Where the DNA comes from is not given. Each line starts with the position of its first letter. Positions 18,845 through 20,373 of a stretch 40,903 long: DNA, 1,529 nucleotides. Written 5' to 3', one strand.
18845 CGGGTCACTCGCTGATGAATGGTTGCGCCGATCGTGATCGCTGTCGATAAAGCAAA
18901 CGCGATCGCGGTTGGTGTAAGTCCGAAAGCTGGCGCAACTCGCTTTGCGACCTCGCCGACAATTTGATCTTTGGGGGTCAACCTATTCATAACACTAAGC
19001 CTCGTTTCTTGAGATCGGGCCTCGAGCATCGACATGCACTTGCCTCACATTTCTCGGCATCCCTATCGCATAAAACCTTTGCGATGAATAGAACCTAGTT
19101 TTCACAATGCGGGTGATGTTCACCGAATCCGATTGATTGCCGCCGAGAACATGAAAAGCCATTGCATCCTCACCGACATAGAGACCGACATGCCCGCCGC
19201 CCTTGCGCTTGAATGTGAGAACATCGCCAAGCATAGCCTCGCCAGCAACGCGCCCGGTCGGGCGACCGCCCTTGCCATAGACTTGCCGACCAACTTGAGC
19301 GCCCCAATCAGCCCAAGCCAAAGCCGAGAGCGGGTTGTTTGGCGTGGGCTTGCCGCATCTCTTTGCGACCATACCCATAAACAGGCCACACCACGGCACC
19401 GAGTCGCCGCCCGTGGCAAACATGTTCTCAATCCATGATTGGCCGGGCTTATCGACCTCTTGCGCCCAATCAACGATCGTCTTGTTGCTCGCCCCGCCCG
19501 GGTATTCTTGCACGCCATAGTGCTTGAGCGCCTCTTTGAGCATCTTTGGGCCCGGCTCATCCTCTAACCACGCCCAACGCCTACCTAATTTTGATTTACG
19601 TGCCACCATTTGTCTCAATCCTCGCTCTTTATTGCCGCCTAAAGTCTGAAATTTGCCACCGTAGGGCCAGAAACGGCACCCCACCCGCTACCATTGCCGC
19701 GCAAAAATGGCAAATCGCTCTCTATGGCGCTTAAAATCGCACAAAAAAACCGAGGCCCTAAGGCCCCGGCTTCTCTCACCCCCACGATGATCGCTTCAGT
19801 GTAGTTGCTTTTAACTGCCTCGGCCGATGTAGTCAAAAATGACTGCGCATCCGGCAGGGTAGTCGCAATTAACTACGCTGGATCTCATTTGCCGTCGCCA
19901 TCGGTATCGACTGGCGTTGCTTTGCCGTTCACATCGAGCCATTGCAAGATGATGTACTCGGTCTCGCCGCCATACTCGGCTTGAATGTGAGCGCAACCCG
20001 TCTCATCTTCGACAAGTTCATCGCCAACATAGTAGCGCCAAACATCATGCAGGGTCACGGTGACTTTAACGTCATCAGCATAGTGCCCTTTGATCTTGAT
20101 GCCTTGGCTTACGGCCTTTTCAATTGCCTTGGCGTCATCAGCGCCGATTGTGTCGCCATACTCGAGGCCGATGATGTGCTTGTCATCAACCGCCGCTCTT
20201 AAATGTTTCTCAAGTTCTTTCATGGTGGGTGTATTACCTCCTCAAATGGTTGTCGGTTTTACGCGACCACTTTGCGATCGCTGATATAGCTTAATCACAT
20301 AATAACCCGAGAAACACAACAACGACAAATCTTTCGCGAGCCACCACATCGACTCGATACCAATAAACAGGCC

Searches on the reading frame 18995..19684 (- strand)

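Call 8: search_protein_families(library=pfam, proteins=[window:18995-19684:-], max_evalue=0.01)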
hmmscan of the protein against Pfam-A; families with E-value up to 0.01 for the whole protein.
window:18995-19684:- (229 aa): 1 family
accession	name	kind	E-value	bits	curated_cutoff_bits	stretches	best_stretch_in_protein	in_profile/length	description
PF00877.26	NLPC_P60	-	0.0017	18.7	23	1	145-180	46-81/105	NlpC/P60 family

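Call 105: search_protein_families(library=phrogs, proteins=[window:18995-19684:-], max_evalue=0.001)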
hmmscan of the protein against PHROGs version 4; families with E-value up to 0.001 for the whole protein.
window:18995-19684:- (229 aa): 2 families
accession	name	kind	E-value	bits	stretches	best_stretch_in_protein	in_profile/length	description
phrog_1259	-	tail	6.5e-22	78.1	1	33-205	976-1124/1179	baseplate hub subunit and tail lysozyme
phrog_9589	-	lysis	0.00098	20.1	0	90-188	43-130/281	endolysin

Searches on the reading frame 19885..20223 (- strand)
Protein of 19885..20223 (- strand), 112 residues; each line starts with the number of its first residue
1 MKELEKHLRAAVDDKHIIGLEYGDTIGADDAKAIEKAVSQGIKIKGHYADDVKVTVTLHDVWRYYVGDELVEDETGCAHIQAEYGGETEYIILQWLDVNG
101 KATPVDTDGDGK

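Call 8: search_protein_families(library=pfam, proteins=[window:19885-20223:-], max_evalue=0.01)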
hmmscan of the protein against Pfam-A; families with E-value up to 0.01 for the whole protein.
window:19885-20223:- (112 aa): 0 families

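Call 34: search_protein_families(library=ncbifam, proteins=[window:19885-20223:-], max_evalue=0.01)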
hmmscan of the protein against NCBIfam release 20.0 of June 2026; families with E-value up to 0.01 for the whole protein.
window:19885-20223:- (112 aa): 0 families

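Call 64: find_related_loci(query=window:19885-20223:-, collection=viral_contigs, flank=3000)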
Query window:19885-20223:- (112 aa) in viral_contigs; peptide patterns used: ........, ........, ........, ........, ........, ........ (x = any residue, [..] = any of these).
11 stretches matched a pattern, but none encodes a relative of the query by tblastn (E <= 1e-3).

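Call 105: search_protein_families(library=phrogs, proteins=[window:19885-20223:-], max_evalue=0.001)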
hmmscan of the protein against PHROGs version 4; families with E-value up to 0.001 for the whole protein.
window:19885-20223:- (112 aa): 0 families
